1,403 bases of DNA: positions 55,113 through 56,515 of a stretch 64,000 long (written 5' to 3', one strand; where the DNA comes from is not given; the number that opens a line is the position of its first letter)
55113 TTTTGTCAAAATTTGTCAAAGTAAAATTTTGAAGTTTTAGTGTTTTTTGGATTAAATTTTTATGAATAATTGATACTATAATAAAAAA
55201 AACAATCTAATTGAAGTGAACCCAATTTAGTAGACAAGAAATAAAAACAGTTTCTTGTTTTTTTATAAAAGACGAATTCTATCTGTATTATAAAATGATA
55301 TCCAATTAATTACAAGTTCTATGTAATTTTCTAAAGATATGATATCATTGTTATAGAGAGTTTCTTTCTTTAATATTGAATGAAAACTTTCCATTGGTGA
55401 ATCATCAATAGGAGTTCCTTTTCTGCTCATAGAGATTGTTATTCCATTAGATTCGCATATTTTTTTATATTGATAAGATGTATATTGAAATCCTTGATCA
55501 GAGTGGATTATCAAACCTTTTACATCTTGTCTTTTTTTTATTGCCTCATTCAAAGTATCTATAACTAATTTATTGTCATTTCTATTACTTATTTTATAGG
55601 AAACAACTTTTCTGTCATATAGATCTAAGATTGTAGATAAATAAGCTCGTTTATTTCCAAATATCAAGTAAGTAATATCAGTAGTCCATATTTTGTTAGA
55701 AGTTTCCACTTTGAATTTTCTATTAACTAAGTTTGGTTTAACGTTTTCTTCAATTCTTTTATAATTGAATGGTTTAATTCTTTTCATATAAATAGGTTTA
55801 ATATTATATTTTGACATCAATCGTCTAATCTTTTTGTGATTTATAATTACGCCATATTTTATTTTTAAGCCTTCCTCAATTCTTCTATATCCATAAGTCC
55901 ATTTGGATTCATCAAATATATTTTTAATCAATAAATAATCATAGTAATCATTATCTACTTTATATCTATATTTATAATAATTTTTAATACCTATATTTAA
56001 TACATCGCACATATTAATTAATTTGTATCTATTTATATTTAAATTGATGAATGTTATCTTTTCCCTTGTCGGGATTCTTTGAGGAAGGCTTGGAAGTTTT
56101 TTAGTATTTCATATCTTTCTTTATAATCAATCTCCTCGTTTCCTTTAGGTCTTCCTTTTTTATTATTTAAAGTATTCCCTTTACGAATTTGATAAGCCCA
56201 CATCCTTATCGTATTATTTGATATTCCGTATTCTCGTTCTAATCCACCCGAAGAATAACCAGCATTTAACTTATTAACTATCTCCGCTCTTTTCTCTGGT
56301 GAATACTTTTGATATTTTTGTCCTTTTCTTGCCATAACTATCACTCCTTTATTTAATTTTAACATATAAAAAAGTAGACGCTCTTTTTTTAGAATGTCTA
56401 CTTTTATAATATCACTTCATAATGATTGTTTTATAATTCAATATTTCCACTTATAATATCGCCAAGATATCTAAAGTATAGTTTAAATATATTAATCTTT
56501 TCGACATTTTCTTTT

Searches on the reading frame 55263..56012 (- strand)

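Call 7: search_protein_families(library=pfam, proteins=[window:55263-56012:-], max_evalue=0.001)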
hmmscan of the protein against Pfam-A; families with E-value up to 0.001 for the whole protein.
window:55263-56012:- (249 aa): 5 families
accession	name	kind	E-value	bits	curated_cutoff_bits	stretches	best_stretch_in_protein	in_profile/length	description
PF00665.32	rve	-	1.7e-27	96.1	32.6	1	105-201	4-102/102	Integrase core domain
PF13276.12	HTH_21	-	3.1e-15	56.6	28.1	1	28-78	9-59/60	HTH-like domain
PF13683.12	rve_3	-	1.2e-07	31.8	26.5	1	189-245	1-57/67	Integrase core domain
PF13333.12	rve_2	-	0.0004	20.9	22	1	208-247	1-40/56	Integrase core domain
PF01025.24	GrpE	-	0.00049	20.2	25.8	0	150-225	70-142/165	GrpE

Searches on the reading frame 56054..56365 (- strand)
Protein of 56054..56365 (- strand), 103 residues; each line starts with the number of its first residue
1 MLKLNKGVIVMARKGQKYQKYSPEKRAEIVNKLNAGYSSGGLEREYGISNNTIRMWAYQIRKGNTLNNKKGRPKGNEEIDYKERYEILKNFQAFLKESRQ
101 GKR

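Call 7: search_protein_families(library=pfam, proteins=[window:56054-56365:-], max_evalue=0.001)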
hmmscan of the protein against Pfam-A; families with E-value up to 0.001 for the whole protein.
window:56054-56365:- (103 aa): 1 family
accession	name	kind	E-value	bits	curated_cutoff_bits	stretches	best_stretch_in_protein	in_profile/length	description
PF01527.26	HTH_Tnp_1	-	8.2e-06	26.4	24.1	1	17-70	3-57/75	Transposase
